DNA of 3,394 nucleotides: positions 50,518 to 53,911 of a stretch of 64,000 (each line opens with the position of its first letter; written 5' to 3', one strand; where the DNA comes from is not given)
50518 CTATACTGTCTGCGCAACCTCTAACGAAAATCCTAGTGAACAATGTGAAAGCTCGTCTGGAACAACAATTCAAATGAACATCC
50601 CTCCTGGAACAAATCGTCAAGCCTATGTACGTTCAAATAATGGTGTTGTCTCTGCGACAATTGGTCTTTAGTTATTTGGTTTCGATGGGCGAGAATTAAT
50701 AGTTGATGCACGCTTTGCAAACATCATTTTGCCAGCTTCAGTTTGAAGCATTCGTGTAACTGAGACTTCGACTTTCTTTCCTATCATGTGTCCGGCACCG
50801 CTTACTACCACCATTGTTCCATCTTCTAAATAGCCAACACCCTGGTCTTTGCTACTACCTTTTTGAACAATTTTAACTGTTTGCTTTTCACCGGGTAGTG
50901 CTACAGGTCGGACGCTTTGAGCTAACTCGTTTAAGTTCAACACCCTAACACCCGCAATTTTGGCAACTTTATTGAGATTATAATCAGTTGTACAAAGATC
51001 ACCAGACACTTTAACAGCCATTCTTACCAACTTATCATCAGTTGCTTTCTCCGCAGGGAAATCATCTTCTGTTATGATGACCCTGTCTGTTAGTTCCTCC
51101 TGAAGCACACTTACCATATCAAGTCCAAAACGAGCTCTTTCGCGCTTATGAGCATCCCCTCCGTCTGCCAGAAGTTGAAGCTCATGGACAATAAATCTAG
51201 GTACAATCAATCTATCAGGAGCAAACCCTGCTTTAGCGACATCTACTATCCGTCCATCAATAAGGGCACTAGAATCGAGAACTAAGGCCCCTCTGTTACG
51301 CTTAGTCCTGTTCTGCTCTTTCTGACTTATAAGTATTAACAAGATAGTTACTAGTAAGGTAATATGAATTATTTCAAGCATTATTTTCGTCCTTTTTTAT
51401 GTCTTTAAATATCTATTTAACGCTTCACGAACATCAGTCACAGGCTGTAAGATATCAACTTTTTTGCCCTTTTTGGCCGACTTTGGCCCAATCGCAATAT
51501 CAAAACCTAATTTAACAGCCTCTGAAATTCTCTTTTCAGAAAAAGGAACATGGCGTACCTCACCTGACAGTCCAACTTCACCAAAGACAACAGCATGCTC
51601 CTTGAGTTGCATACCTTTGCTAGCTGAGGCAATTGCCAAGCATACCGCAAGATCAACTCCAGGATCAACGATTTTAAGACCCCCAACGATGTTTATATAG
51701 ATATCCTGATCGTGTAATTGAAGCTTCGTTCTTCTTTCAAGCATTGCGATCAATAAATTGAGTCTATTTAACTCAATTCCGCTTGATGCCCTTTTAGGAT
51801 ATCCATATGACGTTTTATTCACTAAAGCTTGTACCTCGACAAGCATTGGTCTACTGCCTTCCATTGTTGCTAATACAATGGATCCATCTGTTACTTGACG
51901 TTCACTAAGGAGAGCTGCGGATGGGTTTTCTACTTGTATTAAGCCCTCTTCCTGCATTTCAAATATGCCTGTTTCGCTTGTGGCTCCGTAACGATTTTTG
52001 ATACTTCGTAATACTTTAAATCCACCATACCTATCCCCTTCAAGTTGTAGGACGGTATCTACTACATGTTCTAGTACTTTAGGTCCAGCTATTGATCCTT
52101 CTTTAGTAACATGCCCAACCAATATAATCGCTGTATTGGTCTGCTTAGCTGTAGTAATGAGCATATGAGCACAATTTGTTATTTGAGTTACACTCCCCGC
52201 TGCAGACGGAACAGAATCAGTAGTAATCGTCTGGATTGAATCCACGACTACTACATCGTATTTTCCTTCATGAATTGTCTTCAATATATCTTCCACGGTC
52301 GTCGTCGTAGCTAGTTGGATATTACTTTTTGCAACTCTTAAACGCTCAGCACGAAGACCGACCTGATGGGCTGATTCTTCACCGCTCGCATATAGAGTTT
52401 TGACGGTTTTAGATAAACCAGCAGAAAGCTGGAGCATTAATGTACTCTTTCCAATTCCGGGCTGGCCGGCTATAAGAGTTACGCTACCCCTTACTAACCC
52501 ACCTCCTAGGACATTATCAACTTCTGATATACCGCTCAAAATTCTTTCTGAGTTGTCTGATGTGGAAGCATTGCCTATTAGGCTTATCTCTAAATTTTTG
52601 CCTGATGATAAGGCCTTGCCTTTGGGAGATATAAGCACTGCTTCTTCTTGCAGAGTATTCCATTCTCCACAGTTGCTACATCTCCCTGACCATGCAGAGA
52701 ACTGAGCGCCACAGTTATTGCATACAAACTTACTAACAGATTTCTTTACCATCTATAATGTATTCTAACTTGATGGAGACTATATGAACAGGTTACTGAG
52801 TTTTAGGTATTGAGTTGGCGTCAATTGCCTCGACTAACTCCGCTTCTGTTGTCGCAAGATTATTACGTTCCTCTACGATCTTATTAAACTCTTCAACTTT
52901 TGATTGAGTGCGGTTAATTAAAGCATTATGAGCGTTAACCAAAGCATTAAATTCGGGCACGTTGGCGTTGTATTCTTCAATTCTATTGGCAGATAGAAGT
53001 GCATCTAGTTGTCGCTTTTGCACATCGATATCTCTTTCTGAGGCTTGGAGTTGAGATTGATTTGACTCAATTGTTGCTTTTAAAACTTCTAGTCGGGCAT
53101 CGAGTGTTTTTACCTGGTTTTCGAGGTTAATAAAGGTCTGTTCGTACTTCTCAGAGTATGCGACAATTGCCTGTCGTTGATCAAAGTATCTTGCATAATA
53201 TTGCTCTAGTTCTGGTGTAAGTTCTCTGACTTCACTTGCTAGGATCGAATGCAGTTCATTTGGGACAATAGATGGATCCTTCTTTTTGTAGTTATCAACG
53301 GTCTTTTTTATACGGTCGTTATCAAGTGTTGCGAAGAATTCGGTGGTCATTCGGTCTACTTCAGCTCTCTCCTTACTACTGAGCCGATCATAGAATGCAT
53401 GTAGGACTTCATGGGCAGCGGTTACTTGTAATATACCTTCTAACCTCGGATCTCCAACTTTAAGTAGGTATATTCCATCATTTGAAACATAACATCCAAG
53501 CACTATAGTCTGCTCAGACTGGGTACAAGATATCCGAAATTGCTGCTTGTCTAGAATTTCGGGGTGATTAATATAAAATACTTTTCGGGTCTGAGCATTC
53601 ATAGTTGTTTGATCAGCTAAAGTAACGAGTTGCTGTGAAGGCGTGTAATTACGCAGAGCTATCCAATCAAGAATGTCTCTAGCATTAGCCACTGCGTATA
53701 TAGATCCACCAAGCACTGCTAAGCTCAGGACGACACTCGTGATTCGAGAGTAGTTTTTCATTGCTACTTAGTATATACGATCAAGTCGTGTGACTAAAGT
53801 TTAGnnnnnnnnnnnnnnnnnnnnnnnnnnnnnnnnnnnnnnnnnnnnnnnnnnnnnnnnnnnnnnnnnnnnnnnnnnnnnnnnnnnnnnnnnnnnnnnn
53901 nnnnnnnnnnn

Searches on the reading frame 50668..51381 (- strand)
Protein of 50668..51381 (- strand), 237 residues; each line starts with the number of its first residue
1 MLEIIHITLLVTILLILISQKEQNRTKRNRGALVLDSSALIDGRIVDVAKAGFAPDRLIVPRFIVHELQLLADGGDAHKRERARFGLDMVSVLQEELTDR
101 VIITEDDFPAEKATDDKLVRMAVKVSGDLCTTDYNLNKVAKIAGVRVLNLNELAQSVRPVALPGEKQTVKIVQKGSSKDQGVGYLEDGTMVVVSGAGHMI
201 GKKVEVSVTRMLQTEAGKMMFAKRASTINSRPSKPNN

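Call 55: search_protein_families(library=pfam, proteins=[window:50668-51381:-], max_evalue=0.01)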
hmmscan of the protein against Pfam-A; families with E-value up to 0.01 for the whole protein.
window:50668-51381:- (237 aa): 2 families
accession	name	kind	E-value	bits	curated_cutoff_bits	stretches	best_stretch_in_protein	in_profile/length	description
PF01938.26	TRAM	-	5.7e-09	36.1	21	1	163-210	4-50/61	TRAM domain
PF18477.7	PIN_9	-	1.3e-05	25.8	26.3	1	56-150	29-113/116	PIN like domain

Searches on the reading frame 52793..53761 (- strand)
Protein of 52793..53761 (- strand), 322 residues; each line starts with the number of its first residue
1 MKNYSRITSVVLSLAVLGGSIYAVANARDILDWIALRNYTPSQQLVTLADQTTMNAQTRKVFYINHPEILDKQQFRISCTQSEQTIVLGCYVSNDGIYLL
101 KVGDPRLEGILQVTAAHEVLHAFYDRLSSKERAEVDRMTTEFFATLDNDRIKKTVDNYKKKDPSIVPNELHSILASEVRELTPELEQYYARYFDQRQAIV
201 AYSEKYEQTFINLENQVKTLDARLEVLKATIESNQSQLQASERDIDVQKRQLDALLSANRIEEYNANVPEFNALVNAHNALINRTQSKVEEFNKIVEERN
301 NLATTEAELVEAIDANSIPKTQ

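Call 7: search_protein_families(library=ncbifam, proteins=[window:52793-53761:-])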
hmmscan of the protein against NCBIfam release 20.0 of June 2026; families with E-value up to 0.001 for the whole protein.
window:52793-53761:- (322 aa): 1 family
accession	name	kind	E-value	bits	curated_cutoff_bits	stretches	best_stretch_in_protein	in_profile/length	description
NF045487.1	ASRP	equivalog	6.2e-05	21.8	300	1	174-314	154-297/593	archaea-specific SMC-related protein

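Call 55: search_protein_families(library=pfam, proteins=[window:52793-53761:-], max_evalue=0.01)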
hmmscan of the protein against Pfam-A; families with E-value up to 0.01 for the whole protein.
window:52793-53761:- (322 aa): 1 family
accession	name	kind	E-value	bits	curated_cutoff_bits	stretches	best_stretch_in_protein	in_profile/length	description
PF14662.11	KASH_CCD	-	0.0031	18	43.3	1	211-301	84-172/191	Coiled-coil region of CCDC155 or KASH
